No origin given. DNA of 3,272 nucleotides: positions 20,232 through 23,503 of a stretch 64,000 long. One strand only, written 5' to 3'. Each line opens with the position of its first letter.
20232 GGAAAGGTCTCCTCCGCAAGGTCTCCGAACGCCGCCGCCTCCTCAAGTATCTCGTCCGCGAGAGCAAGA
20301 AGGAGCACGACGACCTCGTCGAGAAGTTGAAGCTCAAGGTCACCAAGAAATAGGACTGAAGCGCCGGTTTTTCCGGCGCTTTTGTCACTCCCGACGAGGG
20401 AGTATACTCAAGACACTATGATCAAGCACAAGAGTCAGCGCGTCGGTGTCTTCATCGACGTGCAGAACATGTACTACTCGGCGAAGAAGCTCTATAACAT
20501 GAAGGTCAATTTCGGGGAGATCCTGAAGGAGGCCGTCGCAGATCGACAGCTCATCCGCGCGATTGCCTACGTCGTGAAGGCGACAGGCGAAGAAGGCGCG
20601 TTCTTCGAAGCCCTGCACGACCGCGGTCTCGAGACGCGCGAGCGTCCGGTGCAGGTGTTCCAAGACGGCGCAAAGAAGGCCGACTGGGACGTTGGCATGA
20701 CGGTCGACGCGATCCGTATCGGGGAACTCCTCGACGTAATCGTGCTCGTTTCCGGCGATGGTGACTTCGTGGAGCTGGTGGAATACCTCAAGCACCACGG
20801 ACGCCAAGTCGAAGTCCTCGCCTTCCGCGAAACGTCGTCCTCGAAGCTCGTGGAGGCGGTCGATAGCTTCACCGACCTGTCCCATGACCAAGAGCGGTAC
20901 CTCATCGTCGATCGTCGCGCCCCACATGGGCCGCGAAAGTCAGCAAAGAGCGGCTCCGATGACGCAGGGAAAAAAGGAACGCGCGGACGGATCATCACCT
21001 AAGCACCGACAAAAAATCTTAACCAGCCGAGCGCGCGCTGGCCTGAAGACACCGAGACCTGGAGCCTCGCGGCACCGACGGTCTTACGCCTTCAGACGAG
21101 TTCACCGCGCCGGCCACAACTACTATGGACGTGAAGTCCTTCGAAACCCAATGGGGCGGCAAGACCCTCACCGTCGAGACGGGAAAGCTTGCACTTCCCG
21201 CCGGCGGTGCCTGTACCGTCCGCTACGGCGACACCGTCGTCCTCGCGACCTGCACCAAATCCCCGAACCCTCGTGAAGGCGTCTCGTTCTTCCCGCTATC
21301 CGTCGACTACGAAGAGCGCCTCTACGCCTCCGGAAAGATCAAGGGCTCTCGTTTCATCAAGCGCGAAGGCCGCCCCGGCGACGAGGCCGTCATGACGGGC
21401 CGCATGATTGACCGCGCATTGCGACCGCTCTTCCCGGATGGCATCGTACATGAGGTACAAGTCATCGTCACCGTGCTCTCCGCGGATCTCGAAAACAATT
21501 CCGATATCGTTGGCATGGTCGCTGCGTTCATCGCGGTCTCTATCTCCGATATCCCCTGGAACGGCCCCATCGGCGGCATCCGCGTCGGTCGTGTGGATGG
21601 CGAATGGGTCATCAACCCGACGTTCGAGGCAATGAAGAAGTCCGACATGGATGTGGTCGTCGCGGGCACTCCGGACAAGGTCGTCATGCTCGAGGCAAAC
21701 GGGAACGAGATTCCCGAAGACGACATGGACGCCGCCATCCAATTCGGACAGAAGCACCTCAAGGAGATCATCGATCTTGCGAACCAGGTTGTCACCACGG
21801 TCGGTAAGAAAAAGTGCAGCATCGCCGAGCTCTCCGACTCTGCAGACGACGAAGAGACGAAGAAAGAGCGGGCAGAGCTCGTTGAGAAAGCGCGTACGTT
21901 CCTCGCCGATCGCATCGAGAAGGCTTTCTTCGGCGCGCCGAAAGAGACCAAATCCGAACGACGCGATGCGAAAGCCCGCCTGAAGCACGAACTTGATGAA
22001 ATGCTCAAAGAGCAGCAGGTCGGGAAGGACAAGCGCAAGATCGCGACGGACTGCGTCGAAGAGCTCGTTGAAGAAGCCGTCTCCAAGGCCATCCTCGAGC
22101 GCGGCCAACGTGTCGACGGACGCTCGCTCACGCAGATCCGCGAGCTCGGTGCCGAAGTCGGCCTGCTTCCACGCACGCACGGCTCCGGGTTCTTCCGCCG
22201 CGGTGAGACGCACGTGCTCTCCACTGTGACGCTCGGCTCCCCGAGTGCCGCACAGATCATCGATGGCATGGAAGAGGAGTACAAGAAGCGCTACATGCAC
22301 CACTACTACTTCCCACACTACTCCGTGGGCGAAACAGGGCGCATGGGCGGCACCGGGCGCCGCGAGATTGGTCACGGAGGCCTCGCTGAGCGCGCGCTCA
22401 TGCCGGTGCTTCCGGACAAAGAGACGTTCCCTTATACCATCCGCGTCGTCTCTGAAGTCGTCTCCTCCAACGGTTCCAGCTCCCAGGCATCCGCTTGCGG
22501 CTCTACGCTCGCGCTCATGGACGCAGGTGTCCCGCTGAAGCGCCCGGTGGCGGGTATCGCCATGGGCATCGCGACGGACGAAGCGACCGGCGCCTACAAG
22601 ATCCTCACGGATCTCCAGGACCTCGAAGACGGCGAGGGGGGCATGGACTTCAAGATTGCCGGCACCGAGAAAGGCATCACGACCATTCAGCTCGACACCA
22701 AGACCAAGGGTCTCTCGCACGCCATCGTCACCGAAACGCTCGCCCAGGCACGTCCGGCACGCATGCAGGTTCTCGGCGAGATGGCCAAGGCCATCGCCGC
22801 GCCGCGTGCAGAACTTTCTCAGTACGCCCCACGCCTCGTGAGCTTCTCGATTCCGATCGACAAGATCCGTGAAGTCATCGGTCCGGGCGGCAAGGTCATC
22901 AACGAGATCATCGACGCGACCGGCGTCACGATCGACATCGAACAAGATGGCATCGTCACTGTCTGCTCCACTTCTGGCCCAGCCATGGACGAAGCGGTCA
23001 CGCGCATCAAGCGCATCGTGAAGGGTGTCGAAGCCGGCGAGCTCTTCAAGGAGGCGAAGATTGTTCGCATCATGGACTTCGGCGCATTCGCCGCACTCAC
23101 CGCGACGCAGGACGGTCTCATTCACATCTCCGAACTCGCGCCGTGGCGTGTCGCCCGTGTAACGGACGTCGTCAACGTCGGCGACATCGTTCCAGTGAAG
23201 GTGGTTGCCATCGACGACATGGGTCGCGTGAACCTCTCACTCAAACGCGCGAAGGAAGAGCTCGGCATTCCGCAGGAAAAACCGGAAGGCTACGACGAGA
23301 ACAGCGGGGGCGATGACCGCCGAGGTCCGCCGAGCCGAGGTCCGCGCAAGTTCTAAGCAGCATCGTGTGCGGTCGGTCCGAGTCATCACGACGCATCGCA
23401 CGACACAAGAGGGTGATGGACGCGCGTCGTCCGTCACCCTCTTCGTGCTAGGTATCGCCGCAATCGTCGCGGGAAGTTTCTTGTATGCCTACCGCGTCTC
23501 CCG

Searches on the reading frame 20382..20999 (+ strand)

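Call 22: search_protein_families(library=pfam, max_evalue=0.001, proteins=[window:20382-20999:+])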
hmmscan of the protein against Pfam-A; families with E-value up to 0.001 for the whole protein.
window:20382-20999:+ (206 aa): 1 family
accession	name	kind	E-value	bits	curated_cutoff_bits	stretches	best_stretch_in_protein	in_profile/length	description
PF01936.24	NYN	-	9.9e-34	117.4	24.2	1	20-166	1-144/145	NYN domain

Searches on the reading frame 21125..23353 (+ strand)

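Call 22: search_protein_families(library=pfam, max_evalue=0.001, proteins=[window:21125-23353:+])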
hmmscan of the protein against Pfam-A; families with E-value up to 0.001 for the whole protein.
window:21125-23353:+ (743 aa): 5 families
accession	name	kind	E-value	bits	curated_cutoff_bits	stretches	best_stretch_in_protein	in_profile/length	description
PF01138.27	RNase_PH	-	1.2e-49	168.5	25.5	2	337-470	1-130/130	3' exoribonuclease family, domain 1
PF03725.20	RNase_PH_C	-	9.9e-20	70.7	20.8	1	147-210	1-66/67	3' exoribonuclease family, domain 2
PF00575.29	S1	-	2.3e-11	44.4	22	1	643-707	9-74/74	S1 RNA binding domain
PF00013.35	KH_1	-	2.9e-09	37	21.5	1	573-628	3-64/66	KH domain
PF03726.19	PNPase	-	0.00013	22.7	24.6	1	252-334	2-81/81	Polyribonucleotide nucleotidyltransferase, RNA binding domain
